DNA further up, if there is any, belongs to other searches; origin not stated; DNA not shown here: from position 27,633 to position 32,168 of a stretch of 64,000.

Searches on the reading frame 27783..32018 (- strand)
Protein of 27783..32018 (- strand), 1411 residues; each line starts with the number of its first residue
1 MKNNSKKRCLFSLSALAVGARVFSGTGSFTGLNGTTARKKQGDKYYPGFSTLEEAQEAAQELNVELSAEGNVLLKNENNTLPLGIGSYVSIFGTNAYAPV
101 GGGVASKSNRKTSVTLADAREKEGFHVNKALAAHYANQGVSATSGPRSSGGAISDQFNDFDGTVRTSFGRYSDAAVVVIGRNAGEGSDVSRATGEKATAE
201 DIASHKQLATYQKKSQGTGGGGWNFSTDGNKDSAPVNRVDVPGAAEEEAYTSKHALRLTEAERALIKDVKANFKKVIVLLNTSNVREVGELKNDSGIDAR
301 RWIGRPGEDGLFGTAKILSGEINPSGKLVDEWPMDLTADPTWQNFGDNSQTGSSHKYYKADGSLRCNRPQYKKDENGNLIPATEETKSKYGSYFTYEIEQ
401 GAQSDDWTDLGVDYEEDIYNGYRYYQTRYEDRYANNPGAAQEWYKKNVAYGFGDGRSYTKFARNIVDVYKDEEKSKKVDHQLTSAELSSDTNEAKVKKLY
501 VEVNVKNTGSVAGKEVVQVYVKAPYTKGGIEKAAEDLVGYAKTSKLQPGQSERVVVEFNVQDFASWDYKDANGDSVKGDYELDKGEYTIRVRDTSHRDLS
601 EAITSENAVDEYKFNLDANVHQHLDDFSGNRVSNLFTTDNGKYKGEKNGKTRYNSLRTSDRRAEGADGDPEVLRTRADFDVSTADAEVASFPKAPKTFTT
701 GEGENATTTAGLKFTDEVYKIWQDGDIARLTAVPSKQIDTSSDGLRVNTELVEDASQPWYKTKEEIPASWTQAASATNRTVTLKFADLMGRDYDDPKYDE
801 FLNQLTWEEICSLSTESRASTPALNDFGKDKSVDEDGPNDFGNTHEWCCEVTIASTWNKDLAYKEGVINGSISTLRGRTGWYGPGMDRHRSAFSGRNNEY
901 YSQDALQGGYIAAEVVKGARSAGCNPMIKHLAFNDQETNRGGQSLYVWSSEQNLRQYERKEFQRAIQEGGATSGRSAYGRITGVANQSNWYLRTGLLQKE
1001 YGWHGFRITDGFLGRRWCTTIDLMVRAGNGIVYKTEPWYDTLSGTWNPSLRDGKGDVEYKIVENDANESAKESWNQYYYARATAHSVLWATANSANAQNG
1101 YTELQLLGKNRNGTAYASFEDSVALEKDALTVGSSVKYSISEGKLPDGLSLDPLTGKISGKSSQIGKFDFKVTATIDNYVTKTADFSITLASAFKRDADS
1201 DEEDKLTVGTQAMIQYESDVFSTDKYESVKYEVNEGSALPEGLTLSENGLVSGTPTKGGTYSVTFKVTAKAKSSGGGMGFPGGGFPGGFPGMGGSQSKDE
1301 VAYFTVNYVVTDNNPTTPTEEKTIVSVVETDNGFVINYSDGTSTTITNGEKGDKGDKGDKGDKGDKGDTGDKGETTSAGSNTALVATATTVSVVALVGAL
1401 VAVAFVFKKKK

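Call 80: list_cluster_members(proteins=[window:27783-32018:-, window:22961-25855:-, window:38478-40391:-, window:40394-42550:-, window:36278-38404:+, window:7348-9162:+, window:9326-10765:+, window:20903-22240:+, window:62614-63981:-, window:32923-34278:-])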
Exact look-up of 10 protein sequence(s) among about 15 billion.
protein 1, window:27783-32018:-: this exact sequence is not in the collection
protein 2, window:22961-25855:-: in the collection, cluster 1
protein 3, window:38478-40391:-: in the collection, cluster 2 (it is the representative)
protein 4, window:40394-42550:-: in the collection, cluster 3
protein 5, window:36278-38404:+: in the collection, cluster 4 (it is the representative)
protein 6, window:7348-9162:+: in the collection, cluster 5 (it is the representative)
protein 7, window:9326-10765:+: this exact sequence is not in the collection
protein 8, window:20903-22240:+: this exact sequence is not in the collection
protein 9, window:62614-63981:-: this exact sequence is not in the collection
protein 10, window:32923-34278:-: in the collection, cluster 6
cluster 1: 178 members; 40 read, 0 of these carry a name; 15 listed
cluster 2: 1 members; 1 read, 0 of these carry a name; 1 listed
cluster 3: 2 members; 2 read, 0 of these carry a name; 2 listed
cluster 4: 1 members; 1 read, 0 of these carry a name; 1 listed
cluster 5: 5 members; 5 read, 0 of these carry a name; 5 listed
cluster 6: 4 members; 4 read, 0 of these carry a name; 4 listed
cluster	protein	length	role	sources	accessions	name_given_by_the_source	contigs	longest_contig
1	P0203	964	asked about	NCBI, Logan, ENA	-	-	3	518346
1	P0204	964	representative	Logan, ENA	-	-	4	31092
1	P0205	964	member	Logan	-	-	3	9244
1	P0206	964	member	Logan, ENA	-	-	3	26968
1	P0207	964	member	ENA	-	-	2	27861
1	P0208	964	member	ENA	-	-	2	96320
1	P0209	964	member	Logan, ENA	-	-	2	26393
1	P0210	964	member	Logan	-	-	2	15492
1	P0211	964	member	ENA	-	-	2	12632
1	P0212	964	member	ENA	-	-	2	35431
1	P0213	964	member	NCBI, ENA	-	-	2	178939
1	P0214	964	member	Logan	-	-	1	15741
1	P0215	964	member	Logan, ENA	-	-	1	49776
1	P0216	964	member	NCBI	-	-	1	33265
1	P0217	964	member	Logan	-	-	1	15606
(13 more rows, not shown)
